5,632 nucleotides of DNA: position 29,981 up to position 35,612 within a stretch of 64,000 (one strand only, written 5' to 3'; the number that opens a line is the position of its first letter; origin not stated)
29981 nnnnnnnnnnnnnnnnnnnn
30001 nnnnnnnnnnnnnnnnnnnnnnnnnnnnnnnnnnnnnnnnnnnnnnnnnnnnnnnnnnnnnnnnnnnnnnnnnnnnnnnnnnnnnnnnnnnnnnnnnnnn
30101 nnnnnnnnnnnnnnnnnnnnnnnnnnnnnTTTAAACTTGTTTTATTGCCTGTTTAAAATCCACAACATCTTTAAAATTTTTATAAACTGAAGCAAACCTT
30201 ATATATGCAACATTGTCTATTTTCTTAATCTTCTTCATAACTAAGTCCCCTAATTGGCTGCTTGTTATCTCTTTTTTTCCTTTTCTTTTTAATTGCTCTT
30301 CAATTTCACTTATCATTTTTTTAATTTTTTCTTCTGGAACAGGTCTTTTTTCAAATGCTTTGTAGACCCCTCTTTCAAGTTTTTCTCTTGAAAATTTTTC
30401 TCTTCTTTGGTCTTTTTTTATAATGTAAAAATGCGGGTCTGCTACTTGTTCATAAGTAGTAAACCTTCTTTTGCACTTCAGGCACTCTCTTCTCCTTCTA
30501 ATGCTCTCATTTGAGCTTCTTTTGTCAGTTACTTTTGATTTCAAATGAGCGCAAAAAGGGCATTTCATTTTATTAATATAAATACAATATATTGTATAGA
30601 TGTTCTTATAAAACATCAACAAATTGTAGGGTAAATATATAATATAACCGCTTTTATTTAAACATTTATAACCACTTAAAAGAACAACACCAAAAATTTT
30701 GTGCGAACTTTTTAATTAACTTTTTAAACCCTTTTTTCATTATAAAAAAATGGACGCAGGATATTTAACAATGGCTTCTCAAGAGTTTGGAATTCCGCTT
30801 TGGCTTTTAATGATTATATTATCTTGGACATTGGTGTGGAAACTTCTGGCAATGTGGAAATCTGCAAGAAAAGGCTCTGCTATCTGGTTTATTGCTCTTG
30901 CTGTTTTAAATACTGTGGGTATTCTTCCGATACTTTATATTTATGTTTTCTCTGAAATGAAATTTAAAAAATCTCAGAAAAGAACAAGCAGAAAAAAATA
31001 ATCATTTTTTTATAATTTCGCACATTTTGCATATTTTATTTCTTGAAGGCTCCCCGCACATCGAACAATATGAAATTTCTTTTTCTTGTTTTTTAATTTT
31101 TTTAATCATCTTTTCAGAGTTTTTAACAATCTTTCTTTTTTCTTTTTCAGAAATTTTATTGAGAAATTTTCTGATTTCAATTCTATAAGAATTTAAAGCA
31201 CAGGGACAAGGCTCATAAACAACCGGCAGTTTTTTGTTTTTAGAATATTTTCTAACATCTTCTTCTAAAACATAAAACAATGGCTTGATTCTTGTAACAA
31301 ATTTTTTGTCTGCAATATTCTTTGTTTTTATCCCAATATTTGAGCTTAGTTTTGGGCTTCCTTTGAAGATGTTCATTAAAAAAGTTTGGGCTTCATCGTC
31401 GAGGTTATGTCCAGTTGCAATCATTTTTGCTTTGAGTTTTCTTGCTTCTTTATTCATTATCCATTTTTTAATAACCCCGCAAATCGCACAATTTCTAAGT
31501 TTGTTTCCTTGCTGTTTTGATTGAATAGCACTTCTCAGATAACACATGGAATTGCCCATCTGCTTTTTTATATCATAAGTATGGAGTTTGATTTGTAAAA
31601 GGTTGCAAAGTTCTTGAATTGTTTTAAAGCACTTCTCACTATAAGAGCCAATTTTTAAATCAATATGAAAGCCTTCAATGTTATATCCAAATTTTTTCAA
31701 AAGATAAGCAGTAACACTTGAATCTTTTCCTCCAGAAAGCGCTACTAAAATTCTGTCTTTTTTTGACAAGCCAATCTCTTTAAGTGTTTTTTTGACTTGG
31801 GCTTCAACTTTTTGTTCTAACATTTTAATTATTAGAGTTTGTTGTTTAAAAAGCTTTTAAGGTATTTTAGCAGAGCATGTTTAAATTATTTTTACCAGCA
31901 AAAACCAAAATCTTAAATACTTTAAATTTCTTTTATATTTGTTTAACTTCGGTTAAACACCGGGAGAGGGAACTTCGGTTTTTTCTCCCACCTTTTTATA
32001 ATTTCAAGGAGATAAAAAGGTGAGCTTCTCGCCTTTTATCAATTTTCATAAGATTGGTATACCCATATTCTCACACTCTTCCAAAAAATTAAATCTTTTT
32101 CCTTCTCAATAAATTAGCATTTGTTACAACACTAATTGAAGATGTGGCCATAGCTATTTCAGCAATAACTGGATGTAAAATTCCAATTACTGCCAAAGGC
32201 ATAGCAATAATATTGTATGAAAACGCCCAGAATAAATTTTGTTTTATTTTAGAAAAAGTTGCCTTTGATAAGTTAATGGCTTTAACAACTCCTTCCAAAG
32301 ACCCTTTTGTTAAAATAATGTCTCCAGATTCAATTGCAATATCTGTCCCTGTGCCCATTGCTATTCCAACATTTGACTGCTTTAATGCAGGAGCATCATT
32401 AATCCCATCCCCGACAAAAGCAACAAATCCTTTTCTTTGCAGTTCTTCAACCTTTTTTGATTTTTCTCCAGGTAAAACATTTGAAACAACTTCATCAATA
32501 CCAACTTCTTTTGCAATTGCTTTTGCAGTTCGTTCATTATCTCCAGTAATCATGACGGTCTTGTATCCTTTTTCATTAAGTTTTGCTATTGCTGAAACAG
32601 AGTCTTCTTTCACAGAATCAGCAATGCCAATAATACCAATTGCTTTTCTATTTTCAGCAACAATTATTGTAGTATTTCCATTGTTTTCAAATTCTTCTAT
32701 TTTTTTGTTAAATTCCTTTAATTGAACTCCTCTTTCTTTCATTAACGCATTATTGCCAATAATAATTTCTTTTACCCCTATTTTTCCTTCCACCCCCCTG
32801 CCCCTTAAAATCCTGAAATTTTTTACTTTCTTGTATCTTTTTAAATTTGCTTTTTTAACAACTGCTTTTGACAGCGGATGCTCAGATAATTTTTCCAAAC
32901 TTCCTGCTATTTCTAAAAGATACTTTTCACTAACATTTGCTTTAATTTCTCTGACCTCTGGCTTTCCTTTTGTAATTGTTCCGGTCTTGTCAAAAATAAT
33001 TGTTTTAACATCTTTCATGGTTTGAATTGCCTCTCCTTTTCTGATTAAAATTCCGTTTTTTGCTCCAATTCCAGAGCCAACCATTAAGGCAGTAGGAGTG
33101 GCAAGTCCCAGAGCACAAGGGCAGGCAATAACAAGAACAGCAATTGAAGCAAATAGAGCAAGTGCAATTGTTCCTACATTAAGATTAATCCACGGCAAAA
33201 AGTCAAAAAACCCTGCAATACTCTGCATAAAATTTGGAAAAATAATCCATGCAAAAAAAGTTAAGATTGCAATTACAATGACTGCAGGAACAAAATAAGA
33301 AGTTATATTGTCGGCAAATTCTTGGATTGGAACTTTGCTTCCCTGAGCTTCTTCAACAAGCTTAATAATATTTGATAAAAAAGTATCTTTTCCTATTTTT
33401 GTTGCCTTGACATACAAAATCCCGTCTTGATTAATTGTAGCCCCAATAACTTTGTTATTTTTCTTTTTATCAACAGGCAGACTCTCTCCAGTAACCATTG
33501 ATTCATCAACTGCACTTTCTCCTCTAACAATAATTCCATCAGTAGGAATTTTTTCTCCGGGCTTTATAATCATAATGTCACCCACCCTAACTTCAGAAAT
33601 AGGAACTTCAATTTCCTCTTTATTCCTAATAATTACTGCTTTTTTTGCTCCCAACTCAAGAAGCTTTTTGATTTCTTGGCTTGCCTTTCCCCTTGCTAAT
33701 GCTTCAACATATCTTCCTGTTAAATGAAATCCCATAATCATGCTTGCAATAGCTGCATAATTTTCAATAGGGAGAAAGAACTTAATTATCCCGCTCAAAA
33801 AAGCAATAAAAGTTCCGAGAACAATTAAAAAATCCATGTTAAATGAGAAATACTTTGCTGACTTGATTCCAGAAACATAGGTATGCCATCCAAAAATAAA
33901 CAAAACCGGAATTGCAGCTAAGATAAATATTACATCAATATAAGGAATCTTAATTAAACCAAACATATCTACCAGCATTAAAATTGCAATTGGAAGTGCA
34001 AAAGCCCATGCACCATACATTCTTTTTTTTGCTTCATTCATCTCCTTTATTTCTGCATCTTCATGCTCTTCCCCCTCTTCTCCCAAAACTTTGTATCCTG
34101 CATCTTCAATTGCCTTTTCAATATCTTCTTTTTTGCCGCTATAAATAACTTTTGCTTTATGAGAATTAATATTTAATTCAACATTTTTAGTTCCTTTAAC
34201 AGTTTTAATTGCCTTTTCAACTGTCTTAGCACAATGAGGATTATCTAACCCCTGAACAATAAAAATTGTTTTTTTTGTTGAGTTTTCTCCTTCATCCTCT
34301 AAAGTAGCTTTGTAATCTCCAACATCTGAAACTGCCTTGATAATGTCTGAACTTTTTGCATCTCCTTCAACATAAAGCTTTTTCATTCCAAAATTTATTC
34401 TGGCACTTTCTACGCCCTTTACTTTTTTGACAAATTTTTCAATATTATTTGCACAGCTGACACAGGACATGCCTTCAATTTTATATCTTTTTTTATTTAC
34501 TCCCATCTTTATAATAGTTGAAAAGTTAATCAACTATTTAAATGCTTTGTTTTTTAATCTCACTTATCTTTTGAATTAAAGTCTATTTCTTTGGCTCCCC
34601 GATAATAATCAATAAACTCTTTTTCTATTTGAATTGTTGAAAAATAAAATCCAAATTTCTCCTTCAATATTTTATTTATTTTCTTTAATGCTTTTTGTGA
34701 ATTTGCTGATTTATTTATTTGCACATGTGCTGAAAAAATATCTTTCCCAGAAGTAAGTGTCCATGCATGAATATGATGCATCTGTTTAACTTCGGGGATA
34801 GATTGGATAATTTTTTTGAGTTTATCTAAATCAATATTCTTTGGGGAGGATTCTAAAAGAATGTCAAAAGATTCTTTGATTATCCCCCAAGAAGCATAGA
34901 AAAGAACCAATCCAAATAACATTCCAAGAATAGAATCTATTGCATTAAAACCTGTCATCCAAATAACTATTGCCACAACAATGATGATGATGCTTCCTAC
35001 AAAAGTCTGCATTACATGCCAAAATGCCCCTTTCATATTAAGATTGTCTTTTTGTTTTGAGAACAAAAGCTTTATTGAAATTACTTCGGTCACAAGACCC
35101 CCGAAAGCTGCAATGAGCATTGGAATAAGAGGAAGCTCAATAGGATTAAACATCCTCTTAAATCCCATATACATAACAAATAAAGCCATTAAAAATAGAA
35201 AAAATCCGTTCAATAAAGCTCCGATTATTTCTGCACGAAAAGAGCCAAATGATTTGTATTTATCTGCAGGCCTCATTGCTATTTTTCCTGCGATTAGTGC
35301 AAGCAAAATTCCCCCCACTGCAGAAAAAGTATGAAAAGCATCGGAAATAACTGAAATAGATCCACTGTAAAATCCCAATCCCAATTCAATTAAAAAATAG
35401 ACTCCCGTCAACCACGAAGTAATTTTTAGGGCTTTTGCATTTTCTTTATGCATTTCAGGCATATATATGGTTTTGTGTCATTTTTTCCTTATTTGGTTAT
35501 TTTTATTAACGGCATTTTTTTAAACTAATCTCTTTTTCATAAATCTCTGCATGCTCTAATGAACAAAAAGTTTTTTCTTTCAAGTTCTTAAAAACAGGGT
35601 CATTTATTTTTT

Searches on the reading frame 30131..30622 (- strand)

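Call 77: search_protein_families(library=pfam, proteins=[window:30131-30622:-], max_evalue=0.00001)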
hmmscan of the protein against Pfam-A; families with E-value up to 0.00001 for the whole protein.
window:30131-30622:- (163 aa): 2 families
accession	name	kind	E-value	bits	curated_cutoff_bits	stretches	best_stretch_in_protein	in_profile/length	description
PF03477.21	ATP-cone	-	8e-23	81.2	25.8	1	66-152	2-87/88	ATP cone domain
PF22811.2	Zn_ribbon_NrdR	-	4e-17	62.3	27.2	1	19-58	1-42/42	Transcriptional repressor NrdR-like, N-terminal domain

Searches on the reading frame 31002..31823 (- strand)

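Call 77: search_protein_families(library=pfam, proteins=[window:31002-31823:-], max_evalue=0.00001)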
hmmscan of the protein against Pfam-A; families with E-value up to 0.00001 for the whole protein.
window:31002-31823:- (273 aa): 7 families
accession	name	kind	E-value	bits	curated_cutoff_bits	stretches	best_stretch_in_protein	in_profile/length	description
PF01171.26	ATP_bind_3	-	1.8e-17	64.1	27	1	25-203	2-165/182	PP-loop family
PF03054.22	tRNA_Me_trans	-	4.8e-14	52.9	20.6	1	24-200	2-187/202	tRNA methyl transferase HUP domain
PF01507.26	PAPS_reduct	-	1.6e-08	35.2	22.5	1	25-202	2-157/175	Phosphoadenosine phosphosulfate reductase domain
PF24167.1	DUF7411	-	3.3e-07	30.5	28.7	1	26-229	4-179/194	Family of unknown function (DUF7411)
PF02540.23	NAD_synthase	-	8.4e-07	28.8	21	1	5-140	4-130/242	NAD synthase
PF02568.20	ThiI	-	1.8e-06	28.2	20.5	1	23-152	4-129/197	Thiamine biosynthesis protein (ThiI)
PF06508.19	QueC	-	7.3e-06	26.1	22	1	25-113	2-92/210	Queuosine biosynthesis protein QueC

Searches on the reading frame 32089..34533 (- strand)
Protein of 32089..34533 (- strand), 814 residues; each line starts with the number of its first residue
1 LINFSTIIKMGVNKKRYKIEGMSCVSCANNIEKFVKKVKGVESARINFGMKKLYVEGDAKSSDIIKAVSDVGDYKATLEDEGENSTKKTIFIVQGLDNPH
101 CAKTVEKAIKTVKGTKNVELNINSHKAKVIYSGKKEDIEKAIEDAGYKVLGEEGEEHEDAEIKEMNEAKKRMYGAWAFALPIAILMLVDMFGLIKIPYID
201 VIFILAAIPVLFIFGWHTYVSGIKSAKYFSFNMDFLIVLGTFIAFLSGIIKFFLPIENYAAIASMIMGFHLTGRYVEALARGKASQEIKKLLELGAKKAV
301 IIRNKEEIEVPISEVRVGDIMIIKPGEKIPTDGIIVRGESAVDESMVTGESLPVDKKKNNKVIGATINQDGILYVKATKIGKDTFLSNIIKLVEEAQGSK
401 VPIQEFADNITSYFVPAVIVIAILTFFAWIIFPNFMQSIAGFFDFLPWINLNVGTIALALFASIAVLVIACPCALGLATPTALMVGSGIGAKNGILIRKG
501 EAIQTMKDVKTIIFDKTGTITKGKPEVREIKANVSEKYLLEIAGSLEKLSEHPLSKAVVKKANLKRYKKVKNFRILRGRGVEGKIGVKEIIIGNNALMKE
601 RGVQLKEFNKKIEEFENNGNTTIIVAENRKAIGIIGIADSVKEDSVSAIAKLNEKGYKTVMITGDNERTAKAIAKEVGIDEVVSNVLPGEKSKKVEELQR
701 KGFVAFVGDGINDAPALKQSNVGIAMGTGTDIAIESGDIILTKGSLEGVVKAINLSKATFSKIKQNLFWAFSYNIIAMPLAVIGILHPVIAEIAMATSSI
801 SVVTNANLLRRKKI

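Call 77: search_protein_families(library=pfam, proteins=[window:32089-34533:-], max_evalue=0.00001)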
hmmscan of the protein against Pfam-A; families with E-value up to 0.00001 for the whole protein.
window:32089-34533:- (814 aa): 5 families
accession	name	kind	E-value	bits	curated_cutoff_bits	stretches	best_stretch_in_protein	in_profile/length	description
PF00122.25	E1-E2_ATPase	-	9.5e-59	198.4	28.1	1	294-493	2-181/181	E1-E2 ATPase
PF00702.32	Hydrolase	-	1.4e-34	120.6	26.4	1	509-720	1-190/191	haloacid dehalogenase-like hydrolase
PF00403.32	HMA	-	3.8e-25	88.5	24.8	2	17-71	2-59/62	Heavy-metal-associated domain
PF08282.18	Hydrolase_3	-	1.7e-08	35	20.9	0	704-753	206-255/255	haloacid dehalogenase-like hydrolase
PF12710.13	HAD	-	3.6e-07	31.3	27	1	643-718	88-189/189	haloacid dehalogenase-like hydrolase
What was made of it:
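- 32089..34533 (-): CopA: P1B-1-type Cu(I) ATPase with two N-terminal HMA domains. E1-E2_ATPase at 9.5e-59, Hydrolase and HMA ×2 (call 77).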

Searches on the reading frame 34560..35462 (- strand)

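Call 47: search_protein_families(library=pfam, proteins=[window:34560-35462:-], max_evalue=0.01)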
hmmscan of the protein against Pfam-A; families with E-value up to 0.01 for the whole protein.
window:34560-35462:- (300 aa): 2 families
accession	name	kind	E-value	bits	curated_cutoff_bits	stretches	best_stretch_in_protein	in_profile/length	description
PF01545.26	Cation_efflux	-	5.4e-34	118.1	26.6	1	14-203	3-198/198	Cation efflux family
PF16916.11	ZT_dimer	-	2e-14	53.8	26.7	1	207-281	1-77/78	Dimerisation domain of Zinc Transporter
